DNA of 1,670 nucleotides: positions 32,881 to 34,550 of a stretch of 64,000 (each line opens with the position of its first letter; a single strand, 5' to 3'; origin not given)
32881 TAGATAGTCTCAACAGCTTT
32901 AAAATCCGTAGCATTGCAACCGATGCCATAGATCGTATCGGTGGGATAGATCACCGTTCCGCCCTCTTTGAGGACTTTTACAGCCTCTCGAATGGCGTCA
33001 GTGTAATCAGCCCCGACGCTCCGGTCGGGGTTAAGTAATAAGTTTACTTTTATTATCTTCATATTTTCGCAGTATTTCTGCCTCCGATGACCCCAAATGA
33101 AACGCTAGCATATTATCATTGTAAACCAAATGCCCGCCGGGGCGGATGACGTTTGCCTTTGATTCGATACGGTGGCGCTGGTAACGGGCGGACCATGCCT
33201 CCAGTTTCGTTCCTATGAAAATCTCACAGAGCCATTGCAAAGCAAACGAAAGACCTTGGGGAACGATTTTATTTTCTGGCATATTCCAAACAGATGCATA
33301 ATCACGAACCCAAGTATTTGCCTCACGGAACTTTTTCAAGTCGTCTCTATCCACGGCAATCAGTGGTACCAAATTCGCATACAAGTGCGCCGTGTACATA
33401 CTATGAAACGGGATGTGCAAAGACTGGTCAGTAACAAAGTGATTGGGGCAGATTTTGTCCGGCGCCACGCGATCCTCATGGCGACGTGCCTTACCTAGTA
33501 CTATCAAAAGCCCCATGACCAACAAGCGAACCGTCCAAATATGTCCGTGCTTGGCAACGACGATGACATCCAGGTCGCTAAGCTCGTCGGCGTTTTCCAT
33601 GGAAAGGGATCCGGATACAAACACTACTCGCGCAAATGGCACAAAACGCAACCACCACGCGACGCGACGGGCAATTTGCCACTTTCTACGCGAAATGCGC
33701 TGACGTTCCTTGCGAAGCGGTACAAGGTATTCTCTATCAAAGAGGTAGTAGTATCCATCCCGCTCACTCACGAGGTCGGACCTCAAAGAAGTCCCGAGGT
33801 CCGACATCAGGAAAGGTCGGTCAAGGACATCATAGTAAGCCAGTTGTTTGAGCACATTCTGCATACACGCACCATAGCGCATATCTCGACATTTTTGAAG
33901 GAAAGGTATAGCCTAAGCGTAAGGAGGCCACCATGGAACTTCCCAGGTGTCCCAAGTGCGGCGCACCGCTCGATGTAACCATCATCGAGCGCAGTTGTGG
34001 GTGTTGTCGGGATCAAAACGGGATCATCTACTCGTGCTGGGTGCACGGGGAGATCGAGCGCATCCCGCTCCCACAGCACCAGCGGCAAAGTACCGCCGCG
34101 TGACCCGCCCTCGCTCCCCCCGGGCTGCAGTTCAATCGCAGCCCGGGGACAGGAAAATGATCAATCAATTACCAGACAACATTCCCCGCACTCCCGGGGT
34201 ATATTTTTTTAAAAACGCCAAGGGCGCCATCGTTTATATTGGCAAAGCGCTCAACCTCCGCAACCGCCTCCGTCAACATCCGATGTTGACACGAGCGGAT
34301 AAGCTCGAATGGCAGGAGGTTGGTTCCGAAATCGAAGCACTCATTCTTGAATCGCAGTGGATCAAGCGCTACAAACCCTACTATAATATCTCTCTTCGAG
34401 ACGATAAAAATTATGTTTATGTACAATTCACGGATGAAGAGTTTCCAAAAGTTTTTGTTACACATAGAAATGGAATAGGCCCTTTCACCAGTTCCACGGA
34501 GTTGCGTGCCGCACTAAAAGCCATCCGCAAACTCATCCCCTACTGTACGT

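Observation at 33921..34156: Third member of the PRCP-motif small zinc-ribbon protein family, with a related perfect hairpin wedged against the uvrC start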

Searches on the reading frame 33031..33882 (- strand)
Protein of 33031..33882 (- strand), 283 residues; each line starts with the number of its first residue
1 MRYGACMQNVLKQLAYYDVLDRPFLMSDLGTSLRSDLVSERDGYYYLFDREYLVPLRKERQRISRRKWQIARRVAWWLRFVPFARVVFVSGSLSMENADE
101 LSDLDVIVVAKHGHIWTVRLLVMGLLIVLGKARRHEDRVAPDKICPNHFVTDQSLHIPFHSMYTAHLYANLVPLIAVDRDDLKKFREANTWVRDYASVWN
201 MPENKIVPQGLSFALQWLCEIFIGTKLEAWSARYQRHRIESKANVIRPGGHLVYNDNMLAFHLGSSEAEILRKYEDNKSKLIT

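Call 17: search_protein_families(library=pfam, proteins=[window:33031-33882:-], max_evalue=1)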
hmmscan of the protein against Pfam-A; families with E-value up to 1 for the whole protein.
window:33031-33882:- (283 aa): 3 families
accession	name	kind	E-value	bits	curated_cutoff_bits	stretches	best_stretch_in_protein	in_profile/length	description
PF18765.7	Polbeta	-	0.042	14.4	26.9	1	86-122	15-51/93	Polymerase beta, Nucleotidyltransferase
PF20879.2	SidM_N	-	0.1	12.3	27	1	82-144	57-120/285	SidM, N-terminal domain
PF01909.29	NTP_transf_2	-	0.11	13.4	21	1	87-113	17-43/93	Nucleotidyltransferase domain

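Call 83: search_protein_families(library=ncbifam, proteins=[window:33031-33864:-], max_evalue=1)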
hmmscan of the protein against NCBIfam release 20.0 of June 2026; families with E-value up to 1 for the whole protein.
window:33031-33864:- (277 aa): 0 families

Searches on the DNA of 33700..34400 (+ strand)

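Call 37: search_dna_similar(query=window:33883-34156:+, collection=phages, mode=distant, max_evalue=1)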
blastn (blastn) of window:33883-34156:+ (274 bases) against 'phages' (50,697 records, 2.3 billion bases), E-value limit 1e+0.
Records with a match: 3; places in all: 3; records where one place covers at least 80% of the query: 0.
Best place of each record, by identity: 90-95% 2; 80-90% 1.
By first word of the organism name: Burkholderia 2; Caulobacter 1.
By host as written in the record: Burkholderia pyrrocinia strain LMG 21824 2; Caulobacter crescentus 1.
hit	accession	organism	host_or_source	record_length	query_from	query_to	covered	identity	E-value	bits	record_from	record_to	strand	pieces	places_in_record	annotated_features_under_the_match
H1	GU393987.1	Caulobacter phage Cd1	Caulobacter crescentus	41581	213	246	12%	85.3%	9e-1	40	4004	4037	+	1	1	hypothetical protein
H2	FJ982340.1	Burkholderia phage KS9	Burkholderia pyrrocinia strain LMG 21824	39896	66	91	9%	92.3%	9e-1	39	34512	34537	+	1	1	endolysin gp23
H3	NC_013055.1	Burkholderia phage KS9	Burkholderia pyrrocinia strain LMG 21824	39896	66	91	9%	92.3%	9e-1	39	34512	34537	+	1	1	endolysin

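Call 38: search_dna_similar(query=window:33883-34156:+, collection=plasmids, mode=distant, max_evalue=1)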
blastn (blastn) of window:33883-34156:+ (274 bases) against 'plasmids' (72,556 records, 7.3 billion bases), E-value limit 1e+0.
Records with a match: 114; places in all: 114; records where one place covers at least 80% of the query: 0.
Best place of each record, by identity: 90-95% 113; 80-90% 1.
By first word of the organism name: Ralstonia 113; Cellulosimicrobium 1.
By predicted mobility (MOB-suite, as given by PLSDB): mobilizable 100; non-mobilizable 14.
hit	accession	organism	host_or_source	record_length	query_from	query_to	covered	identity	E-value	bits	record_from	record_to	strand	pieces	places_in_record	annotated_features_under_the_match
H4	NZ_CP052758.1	Cellulosimicrobium protaetiae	wax moth,wax moth larvae ...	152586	223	265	16%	81.4%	2e-1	43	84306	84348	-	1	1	none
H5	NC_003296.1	Ralstonia pseudosolanacearum GMI1000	-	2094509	175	201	10%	92.6%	8e-1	41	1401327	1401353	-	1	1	none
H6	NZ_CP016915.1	Ralstonia pseudosolanacearum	Tobacco,tissu sample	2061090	175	201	10%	92.6%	8e-1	41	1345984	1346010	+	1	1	none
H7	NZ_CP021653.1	Ralstonia solanacearum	Solanum lycopersicum,Tomato with ...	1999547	175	201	10%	92.6%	8e-1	41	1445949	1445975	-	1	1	none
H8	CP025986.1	Ralstonia solanacearum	Cucurbita maxima,culture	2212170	175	201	10%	92.6%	8e-1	41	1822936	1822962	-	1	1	MarR family transcriptional regulator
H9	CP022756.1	Ralstonia solanacearum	Solanum tuberosum,single cell,Potato ...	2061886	175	201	10%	92.6%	8e-1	41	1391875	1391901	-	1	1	MarR family transcriptional regulator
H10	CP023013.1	Ralstonia solanacearum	Solanum tuberosum,single cell,Potato ...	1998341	175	201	10%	92.6%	8e-1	41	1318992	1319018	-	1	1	MarR family transcriptional regulator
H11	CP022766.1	Ralstonia solanacearum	Solanum tuberosum,single cell,Potato ...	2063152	175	201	10%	92.6%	8e-1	41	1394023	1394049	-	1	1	MarR family transcriptional regulator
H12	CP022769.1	Ralstonia solanacearum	Solanum tuberosum,single cell,Potato ...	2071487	175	201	10%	92.6%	8e-1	41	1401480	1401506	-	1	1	MarR family transcriptional regulator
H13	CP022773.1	Ralstonia solanacearum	Solanum tuberosum,single cell,Potato ...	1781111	175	201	10%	92.6%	8e-1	41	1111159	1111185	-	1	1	MarR family transcriptional regulator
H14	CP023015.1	Ralstonia solanacearum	Solanum tuberosum,single cell,Potato ...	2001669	175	201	10%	92.6%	8e-1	41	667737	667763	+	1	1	MarR family transcriptional regulator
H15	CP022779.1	Ralstonia solanacearum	Solanum tuberosum,single cell,Potato ...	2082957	175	201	10%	92.6%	8e-1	41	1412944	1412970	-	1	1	MarR family transcriptional regulator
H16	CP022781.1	Ralstonia solanacearum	Solanum tuberosum,single cell,Potato ...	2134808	175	201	10%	92.6%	8e-1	41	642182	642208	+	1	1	MarR family transcriptional regulator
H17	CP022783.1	Ralstonia solanacearum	Solanum tuberosum,single cell,Potato ...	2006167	175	201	10%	92.6%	8e-1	41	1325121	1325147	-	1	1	MarR family transcriptional regulator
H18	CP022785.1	Ralstonia solanacearum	Solanum tuberosum,single cell,Potato ...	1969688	175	201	10%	92.6%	8e-1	41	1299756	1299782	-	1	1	MarR family transcriptional regulator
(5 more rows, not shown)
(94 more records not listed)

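Call 58: search_rna_families(source=window, start=33700, end=34400, threshold=evalue, max_evalue=10)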
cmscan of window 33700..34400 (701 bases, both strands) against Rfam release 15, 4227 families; matches with E-value up to 10: 3.
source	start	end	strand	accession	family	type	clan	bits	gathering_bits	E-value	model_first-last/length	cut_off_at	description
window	34026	34095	-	RF03797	mir-9235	Gene; miRNA;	-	20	95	0.24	1-70/70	no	mir-9235 microRNA precursor family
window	34118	34156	-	RF01297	sR40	Gene; snRNA; snoRNA; CD-box;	-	15.7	50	1.7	20-61/61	no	Small nucleolar RNA sR40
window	33920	33958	+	RF01804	Lambda_thermo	Cis-reg; thermoregulator;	-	12.8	50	9.6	1-59/59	no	Lambda phage CIII thermoregulator element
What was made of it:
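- On Any Rfam RNA family: At E <= 10 there are only chance hits scoring 12.8-20 bits against gathering scores of 50-95 (call 58).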

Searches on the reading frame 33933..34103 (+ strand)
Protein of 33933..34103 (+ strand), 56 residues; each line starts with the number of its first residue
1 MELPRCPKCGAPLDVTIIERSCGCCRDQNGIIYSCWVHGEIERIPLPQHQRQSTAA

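Call 15: find_homologous_proteins(query=window:33933-34100:+, max_evalue=1)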
Query seq(56 aa): 1 candidates shared short words with the query, none scored E <= 1.
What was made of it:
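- Tried and rejected: Homology of ORF C. The word-indexed search of 5.8 billion proteins gave nothing (call 15).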

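Call 17: search_protein_families(library=pfam, proteins=[window:33933-34100:+], max_evalue=1)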
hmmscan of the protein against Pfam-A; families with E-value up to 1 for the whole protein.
seq(56 aa): 2 families
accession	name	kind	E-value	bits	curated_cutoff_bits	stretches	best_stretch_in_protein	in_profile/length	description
PF24460.1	DUF7575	-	0.015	15.1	28.5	1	3-15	3-15/28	Domain of unknown function (DUF7575)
PF16988.10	Vps36-NZF-N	-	0.087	12.7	27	1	2-22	32-52/65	Vacuolar protein sorting 36 NZF-N zinc-finger domain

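Call 21: find_encoding_contigs(protein=window:33933-34103:+, flank=3000)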
Protein window:33933-34103:+ (56 aa): no gene with exactly this product is on record in the collection.

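Call 35: search_protein_representatives(protein=window:33933-34100:+)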
Query: 56 residues. Proteins with E-value up to 0.001 (for the whole library): 3; up to 1e-10: 1; up to 1e-30: 0. The best 3 are listed.
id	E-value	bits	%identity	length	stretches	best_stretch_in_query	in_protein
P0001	2.5e-14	68.2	35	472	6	7-40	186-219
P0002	8.1e-08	47.7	33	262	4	6-48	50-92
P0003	1.6e-06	43.7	28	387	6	10-46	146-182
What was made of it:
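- Closest known: Repeat proteins P0001 and P0003 with units containing MH. Different: The library E-value of 2.5e-14 comes from adding six near-identical repeats (call 35).
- No homologue of the peptide (calls 15, 35).
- Tried and rejected: It returned three hits (call 35), all rejected.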

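Call 39: find_related_loci(query=window:33933-34100:+, collection=metagenome_contigs, flank=4000)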
Query seq(56 aa) (56 aa) in metagenome_contigs; peptide patterns used: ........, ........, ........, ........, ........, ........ (x = any residue, [..] = any of these).
595 stretches matched a pattern; 1 encode a relative of the query (tblastn E <= 1e-3); 1 distinct loci.
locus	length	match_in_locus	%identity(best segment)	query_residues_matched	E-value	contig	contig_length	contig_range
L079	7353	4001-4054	72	39-56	1e-6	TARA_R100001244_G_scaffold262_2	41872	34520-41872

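Call 40: find_related_loci(query=window:33933-34100:+, collection=viral_contigs, flank=4000)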
Query seq(56 aa) (56 aa) in viral_contigs; peptide patterns used: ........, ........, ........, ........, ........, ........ (x = any residue, [..] = any of these).
16 stretches matched a pattern, but none encodes a relative of the query by tblastn (E <= 1e-3).
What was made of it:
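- No homologue of ORF C exists anywhere, so purifying selection cannot be tested (calls 15, 35, 39, 40).
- Tried and rejected: The viral scan gave none (call 40).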

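Call 43: search_protein_families(library=pfam, proteins=[P0001, P0003, P0002], max_evalue=0.1)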
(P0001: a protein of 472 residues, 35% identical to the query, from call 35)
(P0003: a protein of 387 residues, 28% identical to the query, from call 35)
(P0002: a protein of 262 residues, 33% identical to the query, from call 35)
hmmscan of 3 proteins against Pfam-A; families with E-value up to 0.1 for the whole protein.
P0001 (472 aa): 7 families
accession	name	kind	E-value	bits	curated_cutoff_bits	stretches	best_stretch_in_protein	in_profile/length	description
PF21115.3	UBA_BRSK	-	6.7e-08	33.1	27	0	150-161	12-23/43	BRSK1/2 UBA domain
PF18790.7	KfrB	-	4.2e-05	23.9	25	0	342-358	31-47/54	KfrB Domain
PF06534.19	RGM_C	-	0.00012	21.7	27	0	84-104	8-28/237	Repulsive guidance molecule (RGM) C-terminal domain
PF22721.1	TBP-TOTE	-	0.0004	20.4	27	0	365-391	38-64/78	TATA-binding-like protein domain of the TOTE conflict systems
PF12680.13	SnoaL_2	-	0.0084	17.1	27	0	132-211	31-99/102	SnoaL-like domain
PF19630.5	DUF6134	-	0.0099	16.4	27.9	0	259-284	152-177/184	Domain of unknown function (DUF6134)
PF12385.14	Peptidase_C70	-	0.02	15.3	19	1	18-59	12-51/141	Papain-like cysteine protease AvrRpt2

P0003 (387 aa): 2 families
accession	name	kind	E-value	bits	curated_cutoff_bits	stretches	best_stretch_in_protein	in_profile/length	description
PF06534.19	RGM_C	-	0.0017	18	27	0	250-277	9-36/237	Repulsive guidance molecule (RGM) C-terminal domain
PF17440.7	Thiol_cytolys_C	-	0.067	13.8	23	0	260-297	59-96/102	Thiol-activated cytolysin beta sandwich domain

P0002 (262 aa): 0 families

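Call 68: search_protein_families(library=phrogs, proteins=[window:33933-34100:+], max_evalue=1)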
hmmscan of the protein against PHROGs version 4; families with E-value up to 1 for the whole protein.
seq(56 aa): 1 family
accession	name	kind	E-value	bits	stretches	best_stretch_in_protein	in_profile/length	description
phrog_22461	-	unknown function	0.11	13.8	1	5-35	33-63/74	-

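Call 75: predict_structure(protein=window:33933-34100:+)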
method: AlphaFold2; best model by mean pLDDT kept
length: 56 residues; sequences in the alignment: 1
mean_pLDDT: 53.4   pTM: 0.29
mean pLDDT of the five models: 53.4, 52.0, 50.3, 49.6, 48.4
residues with pLDDT >= 90: 0; 70-90: 0; 50-70: 38; < 50: 18
segments of 3 or more residues with pLDDT < 50: 45-50, 52-56
pLDDT, mean of each block of 10 residues (from residue 1): 56 52 61 59 48 39
secondary structure, 60 per line:
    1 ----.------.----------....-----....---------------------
elements in order: E23-26 E32-35
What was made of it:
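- The AlphaFold model is of low confidence, pLDDT 53 (call 75).
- Tried and rejected: AlphaFold on the single sequence. pLDDT was 53, so no fold search was run (call 75).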

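Call 82: search_solved_structures(query=window:33933-34100:+, max_evalue=10, show_alignments=2)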
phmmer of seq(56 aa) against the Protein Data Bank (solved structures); distinct sequences matched with E-value up to 10: 10.
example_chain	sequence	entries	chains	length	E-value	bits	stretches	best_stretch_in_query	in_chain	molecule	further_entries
5k2m_E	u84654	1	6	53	0.11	15.8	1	3-19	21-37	Probable lysine biosynthesis protein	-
1era_A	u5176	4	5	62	0.46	13.9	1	15-36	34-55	ERABUTOXIN B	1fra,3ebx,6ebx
1qkd_A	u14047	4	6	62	0.52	13.7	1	15-36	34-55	ERABUTOXIN A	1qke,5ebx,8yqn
3era_A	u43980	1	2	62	0.52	13.7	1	15-36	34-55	ERABUTOXIN A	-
2era_A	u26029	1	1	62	0.53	13.7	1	15-36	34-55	ERABUTOXIN A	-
6pnw_A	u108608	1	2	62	0.53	13.7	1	15-36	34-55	Erabutoxin c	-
1nxb_A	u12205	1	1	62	0.55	13.6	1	15-36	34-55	NEUROTOXIN B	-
1onj_A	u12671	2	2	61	0.88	13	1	15-36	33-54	Cobrotoxin b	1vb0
7oqy_Y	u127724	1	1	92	3.5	11.1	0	6-26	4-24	DNA-directed RNA polymerase, subunit M (RpoM-2)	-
8zo8_5B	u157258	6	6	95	4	11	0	19-46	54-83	Cytochrome c oxidase subunit 5B, mitochondrial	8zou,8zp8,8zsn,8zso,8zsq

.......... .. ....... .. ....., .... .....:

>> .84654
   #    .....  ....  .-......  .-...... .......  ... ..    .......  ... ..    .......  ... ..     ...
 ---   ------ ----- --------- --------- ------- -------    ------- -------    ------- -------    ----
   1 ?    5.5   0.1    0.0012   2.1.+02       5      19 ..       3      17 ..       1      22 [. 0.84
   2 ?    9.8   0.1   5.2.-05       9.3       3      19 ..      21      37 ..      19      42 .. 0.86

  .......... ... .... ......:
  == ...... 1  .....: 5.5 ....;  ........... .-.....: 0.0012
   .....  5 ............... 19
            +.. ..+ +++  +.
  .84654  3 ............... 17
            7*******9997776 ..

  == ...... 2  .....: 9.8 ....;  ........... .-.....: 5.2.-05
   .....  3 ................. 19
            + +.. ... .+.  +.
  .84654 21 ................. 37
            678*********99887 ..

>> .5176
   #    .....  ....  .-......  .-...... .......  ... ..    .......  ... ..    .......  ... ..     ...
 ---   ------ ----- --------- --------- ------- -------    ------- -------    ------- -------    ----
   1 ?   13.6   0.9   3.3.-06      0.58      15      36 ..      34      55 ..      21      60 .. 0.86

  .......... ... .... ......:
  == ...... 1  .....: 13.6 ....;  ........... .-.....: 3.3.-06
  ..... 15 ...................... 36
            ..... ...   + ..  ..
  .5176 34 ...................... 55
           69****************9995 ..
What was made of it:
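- Closest known: LysW-type and other single zinc-ribbon mini-proteins. Different: E = 0.11, over the knuckle only (call 82).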

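Call 83: search_protein_families(library=ncbifam, proteins=[window:33933-34100:+], max_evalue=1)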
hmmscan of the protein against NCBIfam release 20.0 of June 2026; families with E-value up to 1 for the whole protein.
seq(56 aa): 0 families
